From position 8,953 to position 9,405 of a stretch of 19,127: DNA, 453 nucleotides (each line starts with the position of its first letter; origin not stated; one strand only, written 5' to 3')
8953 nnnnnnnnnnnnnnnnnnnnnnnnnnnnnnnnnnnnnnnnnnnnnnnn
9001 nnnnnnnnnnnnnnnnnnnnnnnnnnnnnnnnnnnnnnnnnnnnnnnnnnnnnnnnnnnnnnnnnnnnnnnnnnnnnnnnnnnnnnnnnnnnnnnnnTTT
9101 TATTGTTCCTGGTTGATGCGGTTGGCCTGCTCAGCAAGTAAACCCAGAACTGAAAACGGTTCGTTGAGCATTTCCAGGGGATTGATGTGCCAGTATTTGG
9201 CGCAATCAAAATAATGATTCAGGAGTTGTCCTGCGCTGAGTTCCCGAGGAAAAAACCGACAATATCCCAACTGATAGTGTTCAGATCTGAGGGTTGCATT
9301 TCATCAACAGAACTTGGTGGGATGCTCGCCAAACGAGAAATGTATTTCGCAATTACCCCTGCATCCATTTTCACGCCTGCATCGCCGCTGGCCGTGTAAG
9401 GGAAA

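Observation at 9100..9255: Programmed -1 ribosomal frameshift producing a chaperone fusion that ends 2 nt before the tape-measure start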

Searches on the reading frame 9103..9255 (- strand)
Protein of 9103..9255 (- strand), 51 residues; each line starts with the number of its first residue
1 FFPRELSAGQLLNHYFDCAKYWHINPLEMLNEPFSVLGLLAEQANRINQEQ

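Call 46: search_protein_families(library=phrogs, proteins=[window:9103-9255:-], max_evalue=1)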
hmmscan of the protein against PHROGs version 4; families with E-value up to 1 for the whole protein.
seq(51 aa): 2 families
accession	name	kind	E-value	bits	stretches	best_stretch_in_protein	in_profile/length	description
phrog_32181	-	unknown function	1.9e-16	60.9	1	2-51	10-59/63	-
phrog_11318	-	unknown function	0.00022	22.1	1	11-49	25-63/68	-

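Call 47: search_protein_families(library=pfam, proteins=[window:9103-9255:-], max_evalue=10)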
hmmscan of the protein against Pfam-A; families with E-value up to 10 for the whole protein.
seq(51 aa): 0 families

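Call 58: search_dna_similar(query=window:9103-9255:-, collection=phages, mode=protein, max_evalue=0.001, max_rows=60, rows=spread)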
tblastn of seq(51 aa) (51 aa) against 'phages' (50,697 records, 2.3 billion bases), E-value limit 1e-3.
Records with a match: 10; places in all: 10; records where one place covers at least 80% of the query: 10.
Best place of each record, by identity: 60-80% 1; <60% 9.
By first word of the organism name: Enterobacteria 4; Escherichia 2; Shigella 2; Pantoea 1; Edwardsiella 1.
By host as written in the record: - 3; Shigella flexneri serotype 1a strain 019 2; Pantoea sp. 1; Shigella flexneri 1; Escherichia coli APEC strain QZJM25 1; Escherichia coli 1; Edwardsiella piscicida 1.
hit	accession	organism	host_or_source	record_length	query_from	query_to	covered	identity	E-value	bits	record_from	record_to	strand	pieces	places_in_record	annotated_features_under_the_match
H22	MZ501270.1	Pantoea phage AH07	Pantoea sp.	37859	1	51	100%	60.8%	1e-13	68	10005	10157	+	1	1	14: tail assembly protein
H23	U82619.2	Enterobacteria phage SfV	-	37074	1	51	100%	56.9%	2e-12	64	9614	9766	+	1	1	orf13: unknown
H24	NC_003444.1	Enterobacteria phage SfV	Shigella flexneri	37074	1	51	100%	56.9%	2e-12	64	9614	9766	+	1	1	tail protein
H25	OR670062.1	Escherichia phage SKA5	Escherichia coli APEC strain QZJM25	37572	1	51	100%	56.9%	2e-12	64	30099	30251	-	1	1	small tail protein E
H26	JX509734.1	Enterobacteria phage SfI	Shigella flexneri serotype 1a strain 019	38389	1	51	100%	56.9%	2e-12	64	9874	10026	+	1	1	putative bacteriophage protein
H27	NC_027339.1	Enterobacteria phage SfI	Shigella flexneri serotype 1a strain 019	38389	1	51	100%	56.9%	2e-12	64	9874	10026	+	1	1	tail protein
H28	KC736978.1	Shigella phage SfII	Shigella flexneri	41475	1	51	100%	56.9%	2e-12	64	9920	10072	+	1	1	hypothetical protein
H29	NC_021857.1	Shigella phage SfII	Shigella flexneri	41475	1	51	100%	56.9%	2e-12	64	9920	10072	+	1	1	tail protein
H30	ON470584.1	Escherichia phage vB_EcoM-689R6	Escherichia coli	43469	1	51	100%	56.9%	2e-12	64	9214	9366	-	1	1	hypothetical protein | small tail protein E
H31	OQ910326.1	Edwardsiella phage EPP-1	Edwardsiella piscicida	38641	1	51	100%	52.9%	1e-11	62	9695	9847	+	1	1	hypothetical protein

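Call 59: get_annotated_region(hit=H30, flank=400)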
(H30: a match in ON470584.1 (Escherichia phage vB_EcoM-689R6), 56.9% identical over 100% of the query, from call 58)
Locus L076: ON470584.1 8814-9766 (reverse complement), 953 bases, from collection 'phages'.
description: Escherichia phage vB_EcoM-689R6, partial genome.
organism: Escherichia phage vB_EcoM-689R6 (NCBI taxid 2946090)
taxonomy: Viruses; Duplodnaviria; Heunggongvirae; Uroviricota; Caudoviricetes
host: Escherichia coli; source: -; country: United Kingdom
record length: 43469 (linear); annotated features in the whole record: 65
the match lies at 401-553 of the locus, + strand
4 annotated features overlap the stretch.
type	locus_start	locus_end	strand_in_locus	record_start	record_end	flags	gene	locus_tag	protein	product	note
CDS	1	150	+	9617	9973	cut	-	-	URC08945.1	tail tube protein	tail tube protein Mup40, M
CDS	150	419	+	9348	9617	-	-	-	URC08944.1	small tail protein E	-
CDS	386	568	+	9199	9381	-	-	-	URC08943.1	hypothetical protein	FIG00640428: hypothetical protein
CDS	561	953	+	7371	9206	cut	-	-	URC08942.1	tape measure protein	tape measure protein Mup42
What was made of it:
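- One phage record annotates the equivalent ORF as a hypothetical protein (call 59).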

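Call 60: get_annotated_region(hit=H31, flank=400)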
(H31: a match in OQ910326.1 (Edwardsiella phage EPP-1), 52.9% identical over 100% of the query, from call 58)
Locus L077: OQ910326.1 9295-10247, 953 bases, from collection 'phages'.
description: Edwardsiella phage EPP-1, complete genome.
organism: Edwardsiella phage EPP-1 (NCBI taxid 3056366)
taxonomy: Viruses; Duplodnaviria; Heunggongvirae; Uroviricota; Caudoviricetes
host: Edwardsiella piscicida; source: aquaculture wastewater using double layer agar method; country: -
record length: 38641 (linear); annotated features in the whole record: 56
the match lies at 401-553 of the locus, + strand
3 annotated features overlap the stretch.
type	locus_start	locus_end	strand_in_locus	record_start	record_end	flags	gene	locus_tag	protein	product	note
CDS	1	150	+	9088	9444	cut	-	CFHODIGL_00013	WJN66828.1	hypothetical protein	-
CDS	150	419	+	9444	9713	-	-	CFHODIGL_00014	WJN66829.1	hypothetical protein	-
CDS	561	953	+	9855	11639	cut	-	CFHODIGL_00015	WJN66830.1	hypothetical protein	-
